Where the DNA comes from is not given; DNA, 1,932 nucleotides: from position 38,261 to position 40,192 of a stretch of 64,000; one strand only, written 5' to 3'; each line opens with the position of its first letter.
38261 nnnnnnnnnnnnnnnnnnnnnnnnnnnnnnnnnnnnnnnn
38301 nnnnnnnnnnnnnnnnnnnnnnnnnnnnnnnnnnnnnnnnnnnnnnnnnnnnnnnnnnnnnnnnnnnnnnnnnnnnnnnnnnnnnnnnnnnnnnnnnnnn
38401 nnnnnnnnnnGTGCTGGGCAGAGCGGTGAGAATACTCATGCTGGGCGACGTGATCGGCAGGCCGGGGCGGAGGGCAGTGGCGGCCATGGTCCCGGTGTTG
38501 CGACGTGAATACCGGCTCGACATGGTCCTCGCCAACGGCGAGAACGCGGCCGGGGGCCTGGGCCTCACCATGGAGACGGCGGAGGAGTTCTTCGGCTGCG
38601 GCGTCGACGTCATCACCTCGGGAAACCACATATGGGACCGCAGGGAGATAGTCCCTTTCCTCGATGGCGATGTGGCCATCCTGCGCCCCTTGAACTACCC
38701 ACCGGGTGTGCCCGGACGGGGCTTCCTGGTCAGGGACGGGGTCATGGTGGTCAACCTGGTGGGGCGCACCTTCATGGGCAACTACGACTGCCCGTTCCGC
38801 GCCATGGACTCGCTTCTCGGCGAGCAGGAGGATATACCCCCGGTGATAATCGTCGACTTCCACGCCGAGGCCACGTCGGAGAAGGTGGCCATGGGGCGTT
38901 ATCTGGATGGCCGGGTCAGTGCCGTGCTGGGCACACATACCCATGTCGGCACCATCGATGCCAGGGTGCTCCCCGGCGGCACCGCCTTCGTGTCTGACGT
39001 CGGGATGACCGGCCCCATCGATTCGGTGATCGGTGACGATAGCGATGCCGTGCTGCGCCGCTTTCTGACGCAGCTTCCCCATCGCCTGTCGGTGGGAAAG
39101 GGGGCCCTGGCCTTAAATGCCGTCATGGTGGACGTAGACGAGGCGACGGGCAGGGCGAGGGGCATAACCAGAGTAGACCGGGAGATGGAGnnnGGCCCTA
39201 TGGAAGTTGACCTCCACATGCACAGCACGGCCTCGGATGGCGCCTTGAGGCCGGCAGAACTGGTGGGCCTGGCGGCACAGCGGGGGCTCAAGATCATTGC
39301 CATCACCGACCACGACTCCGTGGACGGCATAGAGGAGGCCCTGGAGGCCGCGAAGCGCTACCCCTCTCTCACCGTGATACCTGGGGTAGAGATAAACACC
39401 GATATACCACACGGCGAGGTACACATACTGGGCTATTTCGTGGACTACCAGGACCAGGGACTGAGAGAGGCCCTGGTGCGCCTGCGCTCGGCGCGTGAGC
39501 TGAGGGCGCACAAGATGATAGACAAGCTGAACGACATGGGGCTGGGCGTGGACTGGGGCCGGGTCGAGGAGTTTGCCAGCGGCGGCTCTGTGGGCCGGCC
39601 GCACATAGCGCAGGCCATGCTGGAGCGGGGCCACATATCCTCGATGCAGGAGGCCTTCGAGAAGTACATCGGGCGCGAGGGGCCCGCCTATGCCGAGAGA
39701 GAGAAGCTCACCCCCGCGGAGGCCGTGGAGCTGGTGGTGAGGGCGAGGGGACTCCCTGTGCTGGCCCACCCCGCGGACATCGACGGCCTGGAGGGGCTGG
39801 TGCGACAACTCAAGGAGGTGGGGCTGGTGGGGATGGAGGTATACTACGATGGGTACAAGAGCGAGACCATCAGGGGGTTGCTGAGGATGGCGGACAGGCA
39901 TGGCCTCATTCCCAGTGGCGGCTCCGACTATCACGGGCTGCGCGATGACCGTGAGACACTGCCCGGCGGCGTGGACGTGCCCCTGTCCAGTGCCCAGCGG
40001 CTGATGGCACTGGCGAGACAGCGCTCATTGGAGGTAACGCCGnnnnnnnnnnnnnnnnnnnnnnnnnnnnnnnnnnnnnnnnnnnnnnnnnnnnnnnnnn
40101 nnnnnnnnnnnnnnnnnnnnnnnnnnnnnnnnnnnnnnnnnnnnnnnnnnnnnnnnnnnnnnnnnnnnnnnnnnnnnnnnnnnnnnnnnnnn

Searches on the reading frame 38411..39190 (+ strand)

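Call 20: search_protein_families(library=pfam, proteins=[window:38411-39190:+])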
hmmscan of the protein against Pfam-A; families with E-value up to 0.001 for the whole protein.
window:38411-39190:+ (260 aa): 2 families
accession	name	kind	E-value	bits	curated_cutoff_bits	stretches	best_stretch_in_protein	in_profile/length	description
PF13277.11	YmdB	-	1.1e-98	329.9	27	1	9-255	1-253/253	YmdB-like protein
PF00149.33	Metallophos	-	3e-07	31.5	21.5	1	7-179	2-190/191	Calcineurin-like phosphoesterase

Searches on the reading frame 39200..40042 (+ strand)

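Call 23: search_protein_families(library=pfam, proteins=[window:39200-40042:+])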
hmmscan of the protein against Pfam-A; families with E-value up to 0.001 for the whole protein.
window:39200-40042:+ (281 aa): 1 family
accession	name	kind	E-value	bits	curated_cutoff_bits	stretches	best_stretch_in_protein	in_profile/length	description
PF02811.25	PHP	-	1.9e-12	48.2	26.4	1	4-73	1-70/164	PHP domain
